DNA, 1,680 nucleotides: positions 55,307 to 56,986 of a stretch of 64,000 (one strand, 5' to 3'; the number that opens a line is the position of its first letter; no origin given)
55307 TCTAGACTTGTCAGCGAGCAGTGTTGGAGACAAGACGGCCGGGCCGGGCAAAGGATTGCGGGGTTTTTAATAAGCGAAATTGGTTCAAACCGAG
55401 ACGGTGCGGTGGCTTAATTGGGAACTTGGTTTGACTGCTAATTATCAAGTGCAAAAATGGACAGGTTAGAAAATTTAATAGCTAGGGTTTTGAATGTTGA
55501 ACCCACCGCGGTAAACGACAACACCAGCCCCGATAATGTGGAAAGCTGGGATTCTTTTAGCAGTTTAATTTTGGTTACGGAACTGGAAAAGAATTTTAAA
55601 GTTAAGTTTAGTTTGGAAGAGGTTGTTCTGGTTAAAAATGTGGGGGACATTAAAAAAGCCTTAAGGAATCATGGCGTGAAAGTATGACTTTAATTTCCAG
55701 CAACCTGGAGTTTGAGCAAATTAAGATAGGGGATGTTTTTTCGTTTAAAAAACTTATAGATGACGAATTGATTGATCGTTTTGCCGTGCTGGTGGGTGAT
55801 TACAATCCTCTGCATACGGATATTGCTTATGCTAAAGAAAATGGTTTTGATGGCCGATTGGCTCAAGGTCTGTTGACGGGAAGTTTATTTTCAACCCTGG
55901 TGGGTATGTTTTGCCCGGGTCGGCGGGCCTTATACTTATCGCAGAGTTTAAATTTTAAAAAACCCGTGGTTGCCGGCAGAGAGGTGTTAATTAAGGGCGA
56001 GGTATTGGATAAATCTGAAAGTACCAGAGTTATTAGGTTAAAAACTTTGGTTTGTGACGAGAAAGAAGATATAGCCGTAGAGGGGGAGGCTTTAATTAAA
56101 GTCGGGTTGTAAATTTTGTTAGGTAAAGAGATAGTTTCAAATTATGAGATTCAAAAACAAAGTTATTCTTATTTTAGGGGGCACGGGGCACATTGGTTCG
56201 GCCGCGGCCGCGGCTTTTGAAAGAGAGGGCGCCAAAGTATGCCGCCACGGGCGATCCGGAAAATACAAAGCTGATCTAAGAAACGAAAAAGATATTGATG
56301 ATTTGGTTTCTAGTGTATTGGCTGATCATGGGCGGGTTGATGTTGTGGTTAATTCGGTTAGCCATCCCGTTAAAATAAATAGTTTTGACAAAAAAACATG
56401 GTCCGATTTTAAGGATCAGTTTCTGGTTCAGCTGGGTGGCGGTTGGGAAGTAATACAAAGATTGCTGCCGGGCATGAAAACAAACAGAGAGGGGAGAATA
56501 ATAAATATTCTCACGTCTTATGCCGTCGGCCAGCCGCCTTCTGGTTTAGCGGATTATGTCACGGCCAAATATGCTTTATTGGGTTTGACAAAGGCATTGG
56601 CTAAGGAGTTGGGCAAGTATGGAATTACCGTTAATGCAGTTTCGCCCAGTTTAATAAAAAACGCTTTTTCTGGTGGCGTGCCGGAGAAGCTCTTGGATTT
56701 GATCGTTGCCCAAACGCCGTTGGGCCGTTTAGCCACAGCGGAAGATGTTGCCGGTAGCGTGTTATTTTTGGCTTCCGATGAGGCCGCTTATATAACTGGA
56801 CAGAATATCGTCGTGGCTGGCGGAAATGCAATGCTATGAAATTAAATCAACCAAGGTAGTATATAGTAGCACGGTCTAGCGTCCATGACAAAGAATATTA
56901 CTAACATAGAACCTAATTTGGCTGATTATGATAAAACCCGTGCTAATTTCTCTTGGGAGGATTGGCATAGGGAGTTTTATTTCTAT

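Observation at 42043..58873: Carrier-protein-centred acyl-tailoring module (FkbH-like + 3 ACPs + acyl ligase + MaoC + FabG-like + FemAB/GNAT-like) inside a glycan locus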

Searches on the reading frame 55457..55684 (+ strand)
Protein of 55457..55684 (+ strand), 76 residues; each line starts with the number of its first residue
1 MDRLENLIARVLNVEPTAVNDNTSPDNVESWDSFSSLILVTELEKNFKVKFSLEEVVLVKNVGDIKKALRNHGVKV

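Call 4: search_protein_families(library=pfam, proteins=[window:55457-55684:+], max_evalue=0.01)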
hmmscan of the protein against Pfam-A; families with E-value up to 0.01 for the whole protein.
window:55457-55684:+ (76 aa): 1 family
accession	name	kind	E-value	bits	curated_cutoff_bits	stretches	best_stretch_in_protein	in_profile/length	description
PF00550.31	PP-binding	-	3.5e-06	27.6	20.8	1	2-68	1-66/67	Phosphopantetheine attachment site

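Call 6: search_protein_families(library=ncbifam, proteins=[window:55457-55684:+], max_evalue=0.01)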
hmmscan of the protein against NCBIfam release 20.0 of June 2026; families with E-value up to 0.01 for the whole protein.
window:55457-55684:+ (76 aa): 5 families
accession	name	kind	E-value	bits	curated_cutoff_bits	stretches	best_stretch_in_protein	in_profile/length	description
NF002148.0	PRK00982.1-2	subfamily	1.9e-05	24.4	71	1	2-72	7-77/79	acyl carrier protein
NF002151.0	PRK00982.1-5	equivalog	0.001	19.1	92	1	2-67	6-71/78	acyl carrier protein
NF002147.0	PRK00982.1-1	equivalog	0.0021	17.8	84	1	4-67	12-75/83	acyl carrier protein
NF002150.0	PRK00982.1-4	subfamily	0.0034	17.6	66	1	3-66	9-72/80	acyl carrier protein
TIGR00517.1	acyl_carrier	equivalog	0.0079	16.1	70.45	1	2-66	6-70/77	acyl carrier protein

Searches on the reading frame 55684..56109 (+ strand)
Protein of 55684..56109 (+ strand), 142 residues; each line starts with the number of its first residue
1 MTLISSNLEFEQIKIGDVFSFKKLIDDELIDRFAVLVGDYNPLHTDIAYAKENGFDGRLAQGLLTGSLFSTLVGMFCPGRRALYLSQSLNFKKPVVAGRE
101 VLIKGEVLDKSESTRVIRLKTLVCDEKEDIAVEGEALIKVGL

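Call 4: search_protein_families(library=pfam, proteins=[window:55684-56109:+], max_evalue=0.01)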
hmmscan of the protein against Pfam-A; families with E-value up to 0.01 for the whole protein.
window:55684-56109:+ (142 aa): 2 families
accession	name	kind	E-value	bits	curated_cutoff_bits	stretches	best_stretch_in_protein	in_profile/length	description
PF01575.25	MaoC_dehydratas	-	3.5e-15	56.1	27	1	25-117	18-111/123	MaoC like domain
PF13452.11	FAS1_DH_region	-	5e-06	27.1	22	1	22-125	11-123/132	FAS1-like, dehydratase domain region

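Call 6: search_protein_families(library=ncbifam, proteins=[window:55684-56109:+], max_evalue=0.01)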
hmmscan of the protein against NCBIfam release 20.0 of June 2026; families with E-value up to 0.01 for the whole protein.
window:55684-56109:+ (142 aa): 6 families
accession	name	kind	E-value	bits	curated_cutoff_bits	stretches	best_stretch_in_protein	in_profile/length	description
NF006045.0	PRK08190.1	subfamily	5.3e-26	91.5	282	1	5-138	6-139/467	bifunctional enoyl-CoA hydratase/phosphate acetyltransferase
NF010246.0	PRK13693.1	equivalog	1.6e-06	28.1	203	1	9-76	5-73/142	(3R)-hydroxyacyl-ACP dehydratase subunit HadB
NF040624.1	HadA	equivalog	4e-06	27.2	180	1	26-133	14-130/144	(3R)-hydroxyacyl-ACP dehydratase subunit HadA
NF040620.1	fused_HadA_HadB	exception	2.3e-05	24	350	1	7-76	193-263/329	fused (3R)-hydroxyacyl-ACP dehydratase subunits HadA/HadB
TIGR02278.1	PaaN-DH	equivalog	2.7e-05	22.6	562.8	1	8-109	523-627/664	phenylacetic acid degradation bifunctional protein PaaZ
NF010245.0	PRK13692.1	equivalog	0.0017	18.2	232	1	28-133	23-137/159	(3R)-hydroxyacyl-ACP dehydratase subunit HadA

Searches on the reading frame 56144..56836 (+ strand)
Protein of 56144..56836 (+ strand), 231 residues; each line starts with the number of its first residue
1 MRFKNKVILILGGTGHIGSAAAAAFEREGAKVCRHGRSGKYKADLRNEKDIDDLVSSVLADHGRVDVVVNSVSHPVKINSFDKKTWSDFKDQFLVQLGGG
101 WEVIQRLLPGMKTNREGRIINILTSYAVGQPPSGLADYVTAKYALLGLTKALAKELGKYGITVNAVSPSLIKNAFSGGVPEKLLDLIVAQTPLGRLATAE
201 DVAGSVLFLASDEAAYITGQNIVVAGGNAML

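Call 4: search_protein_families(library=pfam, proteins=[window:56144-56836:+], max_evalue=0.01)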
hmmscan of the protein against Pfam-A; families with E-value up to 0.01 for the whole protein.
window:56144-56836:+ (231 aa): 4 families
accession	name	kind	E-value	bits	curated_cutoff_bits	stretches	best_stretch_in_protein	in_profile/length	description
PF13561.12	adh_short_C2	-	1.3e-45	156.2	27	1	30-227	37-234/236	Enoyl-(Acyl carrier protein) reductase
PF00106.31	adh_short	-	9.5e-28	97.4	26.6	1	6-175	1-186/195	short chain dehydrogenase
PF01370.27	Epimerase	-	2.2e-05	24.4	20.9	1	8-77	1-79/240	NAD dependent epimerase/dehydratase family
PF04321.23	RmlD_sub_bind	-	0.0057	16.2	27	1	8-71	3-58/287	RmlD substrate binding domain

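Call 6: search_protein_families(library=ncbifam, proteins=[window:56144-56836:+], max_evalue=0.01)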
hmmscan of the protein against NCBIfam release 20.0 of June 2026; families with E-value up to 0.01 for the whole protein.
window:56144-56836:+ (231 aa): 220 families (the best 25 are shown)
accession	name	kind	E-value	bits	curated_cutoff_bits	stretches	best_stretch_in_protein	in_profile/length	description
NF004198.0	PRK05653.1-3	equivalog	1.4e-46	159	296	1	34-230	53-248/248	3-oxoacyl-ACP reductase FabG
NF006393.0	PRK08642.1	equivalog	1.6e-44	152.3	292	1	37-228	54-251/254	3-oxoacyl-ACP reductase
NF009466.0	PRK12826.1-2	subfamily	1.9e-43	148.7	222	1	40-230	57-246/248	3-oxoacyl-ACP reductase FabG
NF009464.0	PRK12824.1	subfamily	9.7e-42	143.3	269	1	41-230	57-244/245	3-oxoacyl-ACP reductase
TIGR01830.1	3oxo_ACP_reduc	equivalog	1.3e-41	142.9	297.75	1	26-227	19-237/239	3-oxoacyl-[acyl-carrier-protein] reductase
NF005559.1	PRK07231.1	subfamily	1.9e-41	142.2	215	1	40-228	56-247/249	glucose 1-dehydrogenase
TIGR01829.1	AcAcCoA_reduct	subfamily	3.8e-40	138.1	302.1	1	41-230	55-242/242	acetoacetyl-CoA reductase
NF004818.0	PRK06172.1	equivalog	1.7e-38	132.4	336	2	42-228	62-250/253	SDR family oxidoreductase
NF009468.0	PRK12826.1-4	equivalog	2e-38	132.6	318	2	42-229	62-248/256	SDR family oxidoreductase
NF052558.1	MBtsdlDhBudC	equivalog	8.6e-37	127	270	1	3-228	1-241/250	meso-2,3-butanediol dehydrogenase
NF009093.0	PRK12429.1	subfamily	2.7e-36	125.2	258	1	40-230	58-258/259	3-hydroxybutyrate dehydrogenase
NF047420.2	EF_P_mod_YmfI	equivalog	1.4e-35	123.2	238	1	41-227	54-234/236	elongation factor P 5-aminopentanone reductase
NF004197.0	PRK05653.1-1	equivalog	1.8e-35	122.8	332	1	21-230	40-248/249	3-oxoacyl-ACP reductase FabG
TIGR01963.1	PHB_DH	subfamily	6.7e-35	120.6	307.05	1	38-228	52-252/255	3-hydroxybutyrate dehydrogenase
NF005893.0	PRK07856.1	equivalog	7.8e-35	120.4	255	1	1-227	5-240/255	SDR family oxidoreductase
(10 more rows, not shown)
